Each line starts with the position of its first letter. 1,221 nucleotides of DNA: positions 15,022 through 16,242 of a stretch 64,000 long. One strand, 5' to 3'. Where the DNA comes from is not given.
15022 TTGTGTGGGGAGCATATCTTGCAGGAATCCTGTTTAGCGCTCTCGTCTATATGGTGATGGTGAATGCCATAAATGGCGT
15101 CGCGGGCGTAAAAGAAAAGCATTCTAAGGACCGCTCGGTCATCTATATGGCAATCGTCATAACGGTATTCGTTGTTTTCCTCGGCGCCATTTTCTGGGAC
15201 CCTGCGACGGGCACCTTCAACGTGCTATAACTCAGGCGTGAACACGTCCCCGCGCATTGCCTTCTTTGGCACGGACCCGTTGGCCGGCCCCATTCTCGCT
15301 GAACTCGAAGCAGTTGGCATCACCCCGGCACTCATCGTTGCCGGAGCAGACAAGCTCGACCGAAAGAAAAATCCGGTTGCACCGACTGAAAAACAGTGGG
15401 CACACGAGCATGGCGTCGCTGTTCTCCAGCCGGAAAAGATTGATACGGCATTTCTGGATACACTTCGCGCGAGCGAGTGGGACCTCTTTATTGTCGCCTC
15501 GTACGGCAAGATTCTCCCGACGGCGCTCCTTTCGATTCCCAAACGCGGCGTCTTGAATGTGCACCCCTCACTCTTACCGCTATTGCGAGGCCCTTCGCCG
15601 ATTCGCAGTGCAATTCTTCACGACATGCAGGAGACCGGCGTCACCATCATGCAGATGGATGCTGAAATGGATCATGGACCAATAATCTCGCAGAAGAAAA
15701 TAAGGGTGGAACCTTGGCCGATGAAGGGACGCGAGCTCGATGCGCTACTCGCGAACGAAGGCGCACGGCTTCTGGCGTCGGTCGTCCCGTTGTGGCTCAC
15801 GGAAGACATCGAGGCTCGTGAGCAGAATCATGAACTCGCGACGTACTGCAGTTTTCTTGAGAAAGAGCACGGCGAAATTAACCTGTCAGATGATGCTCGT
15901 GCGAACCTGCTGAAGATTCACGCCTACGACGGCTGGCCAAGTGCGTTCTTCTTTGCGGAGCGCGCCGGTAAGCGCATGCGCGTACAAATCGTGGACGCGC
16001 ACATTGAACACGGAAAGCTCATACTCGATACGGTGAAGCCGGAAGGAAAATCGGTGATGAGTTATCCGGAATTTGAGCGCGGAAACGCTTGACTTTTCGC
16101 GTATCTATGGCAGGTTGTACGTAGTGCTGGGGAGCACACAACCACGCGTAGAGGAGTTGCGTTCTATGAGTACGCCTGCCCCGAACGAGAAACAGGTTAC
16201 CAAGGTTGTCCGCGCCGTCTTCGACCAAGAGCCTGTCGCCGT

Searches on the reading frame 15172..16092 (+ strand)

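Call 91: search_protein_families(library=pfam, proteins=[window:15172-16092:+], max_evalue=0.001)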
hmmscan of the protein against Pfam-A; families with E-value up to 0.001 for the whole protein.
window:15172-16092:+ (306 aa): 2 families
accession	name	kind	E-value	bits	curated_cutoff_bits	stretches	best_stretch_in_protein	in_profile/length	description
PF00551.24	Formyl_trans_N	-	1.3e-28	100.4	26.1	1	38-194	14-170/181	Formyl transferase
PF02911.23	Formyl_trans_C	-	0.00016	22.2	21.1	0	229-280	2-49/100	Formyl transferase, C-terminal domain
